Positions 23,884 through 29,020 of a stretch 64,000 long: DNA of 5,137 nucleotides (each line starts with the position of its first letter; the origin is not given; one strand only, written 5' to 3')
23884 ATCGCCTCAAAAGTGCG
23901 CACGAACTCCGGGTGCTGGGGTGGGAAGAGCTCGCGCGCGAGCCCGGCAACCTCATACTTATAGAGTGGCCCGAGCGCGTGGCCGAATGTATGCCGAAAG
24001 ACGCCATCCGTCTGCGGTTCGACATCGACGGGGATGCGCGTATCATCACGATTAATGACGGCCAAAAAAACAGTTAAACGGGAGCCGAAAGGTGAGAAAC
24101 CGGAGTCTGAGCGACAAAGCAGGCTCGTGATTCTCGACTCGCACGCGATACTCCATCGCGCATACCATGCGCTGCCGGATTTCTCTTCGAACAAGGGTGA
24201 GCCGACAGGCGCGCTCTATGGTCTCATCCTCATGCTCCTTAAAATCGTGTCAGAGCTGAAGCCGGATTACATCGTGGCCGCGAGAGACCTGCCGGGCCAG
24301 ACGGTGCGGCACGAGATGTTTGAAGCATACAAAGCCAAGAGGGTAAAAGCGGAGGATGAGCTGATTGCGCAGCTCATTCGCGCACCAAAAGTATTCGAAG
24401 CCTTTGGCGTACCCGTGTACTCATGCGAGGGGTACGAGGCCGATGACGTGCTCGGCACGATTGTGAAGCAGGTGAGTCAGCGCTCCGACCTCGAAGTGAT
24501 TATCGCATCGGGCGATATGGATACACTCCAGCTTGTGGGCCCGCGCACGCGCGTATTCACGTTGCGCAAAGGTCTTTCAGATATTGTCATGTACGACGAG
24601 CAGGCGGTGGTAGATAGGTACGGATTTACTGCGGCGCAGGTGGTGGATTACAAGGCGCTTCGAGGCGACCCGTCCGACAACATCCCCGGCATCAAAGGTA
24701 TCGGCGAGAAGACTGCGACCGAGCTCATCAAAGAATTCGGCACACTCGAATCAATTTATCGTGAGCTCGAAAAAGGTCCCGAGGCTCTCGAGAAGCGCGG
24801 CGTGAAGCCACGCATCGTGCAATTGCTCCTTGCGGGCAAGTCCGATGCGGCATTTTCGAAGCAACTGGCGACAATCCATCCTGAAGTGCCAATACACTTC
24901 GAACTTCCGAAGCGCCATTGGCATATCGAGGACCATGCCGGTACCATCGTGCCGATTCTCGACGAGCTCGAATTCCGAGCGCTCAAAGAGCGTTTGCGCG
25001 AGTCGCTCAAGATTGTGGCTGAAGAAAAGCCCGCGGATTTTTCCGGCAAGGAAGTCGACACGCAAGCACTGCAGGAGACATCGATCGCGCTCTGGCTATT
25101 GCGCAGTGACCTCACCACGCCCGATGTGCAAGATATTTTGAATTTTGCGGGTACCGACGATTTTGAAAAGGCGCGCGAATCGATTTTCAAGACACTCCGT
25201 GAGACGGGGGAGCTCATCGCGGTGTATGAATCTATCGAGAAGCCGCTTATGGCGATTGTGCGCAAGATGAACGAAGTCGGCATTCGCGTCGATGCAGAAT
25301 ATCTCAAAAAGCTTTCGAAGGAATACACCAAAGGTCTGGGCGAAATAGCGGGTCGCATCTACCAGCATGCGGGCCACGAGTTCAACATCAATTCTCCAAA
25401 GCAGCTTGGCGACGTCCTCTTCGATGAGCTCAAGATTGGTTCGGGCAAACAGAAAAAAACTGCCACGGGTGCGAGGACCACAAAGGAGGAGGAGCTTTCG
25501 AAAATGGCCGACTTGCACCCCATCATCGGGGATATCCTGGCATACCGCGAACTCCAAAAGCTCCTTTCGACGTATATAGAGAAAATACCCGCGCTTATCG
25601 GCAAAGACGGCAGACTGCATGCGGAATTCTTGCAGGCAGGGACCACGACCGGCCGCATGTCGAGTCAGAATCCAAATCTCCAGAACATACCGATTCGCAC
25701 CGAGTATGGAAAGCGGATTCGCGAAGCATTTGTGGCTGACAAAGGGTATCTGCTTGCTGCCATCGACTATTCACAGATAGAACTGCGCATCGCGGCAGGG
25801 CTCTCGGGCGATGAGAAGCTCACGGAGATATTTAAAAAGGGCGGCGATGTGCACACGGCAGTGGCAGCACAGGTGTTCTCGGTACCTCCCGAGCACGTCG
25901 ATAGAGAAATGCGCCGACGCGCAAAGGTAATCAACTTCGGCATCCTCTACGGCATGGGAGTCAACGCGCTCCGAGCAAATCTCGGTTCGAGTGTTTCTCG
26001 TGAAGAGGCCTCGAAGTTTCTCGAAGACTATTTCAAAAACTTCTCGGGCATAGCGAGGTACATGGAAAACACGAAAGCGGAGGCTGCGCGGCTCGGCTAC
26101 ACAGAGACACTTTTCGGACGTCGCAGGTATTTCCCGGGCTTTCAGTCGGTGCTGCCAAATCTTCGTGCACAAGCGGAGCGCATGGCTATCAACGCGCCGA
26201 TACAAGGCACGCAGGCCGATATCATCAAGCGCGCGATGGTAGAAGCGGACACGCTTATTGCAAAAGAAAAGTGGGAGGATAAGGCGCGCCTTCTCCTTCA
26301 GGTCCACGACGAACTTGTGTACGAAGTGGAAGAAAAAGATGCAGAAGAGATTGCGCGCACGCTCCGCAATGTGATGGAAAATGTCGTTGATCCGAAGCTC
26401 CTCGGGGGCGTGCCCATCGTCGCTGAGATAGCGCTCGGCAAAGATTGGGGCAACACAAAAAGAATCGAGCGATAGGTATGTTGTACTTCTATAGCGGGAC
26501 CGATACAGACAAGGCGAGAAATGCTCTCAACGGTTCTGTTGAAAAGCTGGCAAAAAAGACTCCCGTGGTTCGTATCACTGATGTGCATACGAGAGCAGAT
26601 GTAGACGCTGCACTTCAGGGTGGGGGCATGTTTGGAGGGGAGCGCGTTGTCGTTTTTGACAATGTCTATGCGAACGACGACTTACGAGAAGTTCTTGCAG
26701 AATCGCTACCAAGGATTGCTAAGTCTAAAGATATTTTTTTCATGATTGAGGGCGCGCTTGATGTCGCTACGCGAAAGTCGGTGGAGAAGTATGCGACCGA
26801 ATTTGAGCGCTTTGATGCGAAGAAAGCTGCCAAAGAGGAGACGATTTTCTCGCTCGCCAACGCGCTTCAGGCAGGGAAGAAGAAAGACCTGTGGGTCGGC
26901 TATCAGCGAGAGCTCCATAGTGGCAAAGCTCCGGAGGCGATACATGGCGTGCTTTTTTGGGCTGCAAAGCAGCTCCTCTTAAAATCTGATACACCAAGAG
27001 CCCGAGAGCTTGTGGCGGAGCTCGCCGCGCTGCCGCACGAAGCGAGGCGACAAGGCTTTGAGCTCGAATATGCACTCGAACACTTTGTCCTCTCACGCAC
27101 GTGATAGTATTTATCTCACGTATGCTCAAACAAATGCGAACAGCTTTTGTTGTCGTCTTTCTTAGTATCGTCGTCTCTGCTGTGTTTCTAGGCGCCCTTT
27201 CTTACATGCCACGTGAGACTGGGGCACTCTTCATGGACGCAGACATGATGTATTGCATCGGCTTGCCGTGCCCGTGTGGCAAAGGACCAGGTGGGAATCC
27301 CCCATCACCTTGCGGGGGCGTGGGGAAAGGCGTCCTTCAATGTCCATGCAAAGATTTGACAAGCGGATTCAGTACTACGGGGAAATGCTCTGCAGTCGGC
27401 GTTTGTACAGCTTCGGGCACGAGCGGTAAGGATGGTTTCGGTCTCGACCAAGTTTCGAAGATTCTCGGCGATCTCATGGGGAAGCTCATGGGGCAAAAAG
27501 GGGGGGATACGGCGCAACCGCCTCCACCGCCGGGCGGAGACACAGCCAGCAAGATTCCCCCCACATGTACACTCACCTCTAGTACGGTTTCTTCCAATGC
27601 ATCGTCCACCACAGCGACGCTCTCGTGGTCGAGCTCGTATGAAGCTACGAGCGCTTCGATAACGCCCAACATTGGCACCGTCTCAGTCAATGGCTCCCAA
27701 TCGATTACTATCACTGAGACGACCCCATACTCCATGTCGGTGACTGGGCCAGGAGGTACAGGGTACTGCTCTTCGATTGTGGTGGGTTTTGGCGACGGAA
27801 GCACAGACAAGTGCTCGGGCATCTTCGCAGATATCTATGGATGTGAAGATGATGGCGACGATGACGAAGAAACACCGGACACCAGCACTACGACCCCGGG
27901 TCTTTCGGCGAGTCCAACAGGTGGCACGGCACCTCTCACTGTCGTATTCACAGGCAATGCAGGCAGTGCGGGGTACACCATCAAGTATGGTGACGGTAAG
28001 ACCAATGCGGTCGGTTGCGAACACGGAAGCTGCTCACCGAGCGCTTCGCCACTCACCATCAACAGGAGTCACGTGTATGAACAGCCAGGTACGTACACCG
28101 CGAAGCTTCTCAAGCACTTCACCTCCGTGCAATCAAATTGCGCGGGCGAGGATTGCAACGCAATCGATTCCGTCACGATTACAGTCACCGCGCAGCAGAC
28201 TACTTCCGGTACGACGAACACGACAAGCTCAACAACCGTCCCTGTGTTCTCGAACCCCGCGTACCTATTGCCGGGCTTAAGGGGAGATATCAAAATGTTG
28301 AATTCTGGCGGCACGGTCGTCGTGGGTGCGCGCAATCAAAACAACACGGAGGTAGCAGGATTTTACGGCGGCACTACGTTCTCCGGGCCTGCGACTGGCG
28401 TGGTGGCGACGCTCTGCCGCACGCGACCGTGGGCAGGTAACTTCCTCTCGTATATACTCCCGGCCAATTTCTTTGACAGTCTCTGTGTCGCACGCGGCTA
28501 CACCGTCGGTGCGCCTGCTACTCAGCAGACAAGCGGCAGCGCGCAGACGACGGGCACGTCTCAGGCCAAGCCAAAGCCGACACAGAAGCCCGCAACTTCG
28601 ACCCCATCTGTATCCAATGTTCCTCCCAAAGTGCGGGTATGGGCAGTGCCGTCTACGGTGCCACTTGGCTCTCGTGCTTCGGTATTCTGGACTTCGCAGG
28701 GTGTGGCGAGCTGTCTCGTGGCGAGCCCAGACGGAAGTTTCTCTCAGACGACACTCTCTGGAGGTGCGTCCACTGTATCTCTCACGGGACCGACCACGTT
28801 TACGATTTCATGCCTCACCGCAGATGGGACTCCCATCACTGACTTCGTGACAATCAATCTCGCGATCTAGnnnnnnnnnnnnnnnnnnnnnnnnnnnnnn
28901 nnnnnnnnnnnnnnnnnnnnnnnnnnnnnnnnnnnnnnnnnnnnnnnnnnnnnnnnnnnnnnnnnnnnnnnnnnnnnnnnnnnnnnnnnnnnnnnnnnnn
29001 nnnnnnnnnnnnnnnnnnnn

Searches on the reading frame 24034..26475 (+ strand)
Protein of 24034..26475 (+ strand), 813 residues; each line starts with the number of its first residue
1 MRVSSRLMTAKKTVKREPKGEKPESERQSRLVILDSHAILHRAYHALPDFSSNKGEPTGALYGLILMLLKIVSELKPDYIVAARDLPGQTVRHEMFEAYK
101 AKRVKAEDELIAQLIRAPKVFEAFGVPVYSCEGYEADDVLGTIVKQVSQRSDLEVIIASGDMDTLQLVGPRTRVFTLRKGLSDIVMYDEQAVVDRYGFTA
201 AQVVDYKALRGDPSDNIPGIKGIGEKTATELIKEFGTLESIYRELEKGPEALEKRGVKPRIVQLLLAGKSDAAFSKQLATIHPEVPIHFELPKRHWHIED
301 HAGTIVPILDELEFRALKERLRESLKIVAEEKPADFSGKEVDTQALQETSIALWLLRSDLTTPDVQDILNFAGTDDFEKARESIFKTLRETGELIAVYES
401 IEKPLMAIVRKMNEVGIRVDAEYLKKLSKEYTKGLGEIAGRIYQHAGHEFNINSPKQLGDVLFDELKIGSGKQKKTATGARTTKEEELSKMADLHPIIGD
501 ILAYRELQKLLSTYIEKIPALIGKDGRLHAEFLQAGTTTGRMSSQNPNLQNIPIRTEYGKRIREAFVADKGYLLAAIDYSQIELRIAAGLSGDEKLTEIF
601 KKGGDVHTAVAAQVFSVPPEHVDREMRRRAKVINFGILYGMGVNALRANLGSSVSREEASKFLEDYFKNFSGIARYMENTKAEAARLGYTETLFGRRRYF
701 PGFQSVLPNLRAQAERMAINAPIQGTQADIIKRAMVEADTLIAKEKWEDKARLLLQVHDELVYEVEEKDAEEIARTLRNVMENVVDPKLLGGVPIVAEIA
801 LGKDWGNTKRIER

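Call 24: find_encoding_contigs(protein=window:24034-26475:+, flank=10000, max_places=1)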
Protein window:24034-26475:+ (813 aa): no gene with exactly this product is on record in the collection.

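Call 26: search_protein_families(library=pfam, proteins=[window:24034-26475:+], max_evalue=0.0001)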
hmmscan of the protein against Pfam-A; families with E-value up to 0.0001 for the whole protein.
window:24034-26475:+ (813 aa): 3 families
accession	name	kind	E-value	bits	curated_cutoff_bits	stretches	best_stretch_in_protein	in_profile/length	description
PF00476.26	DNA_pol_A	-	1e-142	476.1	34.3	1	422-806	2-380/381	DNA polymerase family A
PF02739.22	5_3_exonuc_N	-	2.7e-47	160.9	34.3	1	30-197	1-164/164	5'-3' exonuclease, N-terminal resolvase-like domain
PF01367.25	5_3_exonuc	-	1.4e-26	93.2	40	1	199-295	2-90/97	5'-3' exonuclease, C-terminal SAM fold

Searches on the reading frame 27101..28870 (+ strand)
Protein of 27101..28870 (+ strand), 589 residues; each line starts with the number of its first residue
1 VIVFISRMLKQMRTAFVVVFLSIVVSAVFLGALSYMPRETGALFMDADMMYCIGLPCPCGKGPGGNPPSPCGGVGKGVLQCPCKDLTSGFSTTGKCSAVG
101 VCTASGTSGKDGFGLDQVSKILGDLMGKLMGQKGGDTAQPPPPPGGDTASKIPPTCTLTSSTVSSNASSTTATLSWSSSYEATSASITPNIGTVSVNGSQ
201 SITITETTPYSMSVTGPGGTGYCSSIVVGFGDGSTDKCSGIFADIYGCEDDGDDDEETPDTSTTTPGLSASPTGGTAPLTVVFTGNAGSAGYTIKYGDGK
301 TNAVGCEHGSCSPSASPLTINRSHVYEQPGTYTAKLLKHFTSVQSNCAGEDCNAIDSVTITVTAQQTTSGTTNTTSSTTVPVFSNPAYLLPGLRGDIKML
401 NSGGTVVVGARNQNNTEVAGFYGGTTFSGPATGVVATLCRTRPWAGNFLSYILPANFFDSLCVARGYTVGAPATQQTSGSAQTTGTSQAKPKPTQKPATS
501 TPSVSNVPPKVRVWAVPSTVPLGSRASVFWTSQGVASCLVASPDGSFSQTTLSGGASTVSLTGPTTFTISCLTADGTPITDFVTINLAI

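Call 22: find_encoding_contigs(protein=window:27101-28870:+, flank=10000, max_places=1)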
Protein window:27101-28870:+ (589 aa): no gene with exactly this product is on record in the collection.

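Call 26: search_protein_families(library=pfam, proteins=[window:27101-28870:+], max_evalue=0.0001)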
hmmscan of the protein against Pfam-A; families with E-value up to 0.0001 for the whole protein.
window:27101-28870:+ (589 aa): 0 families
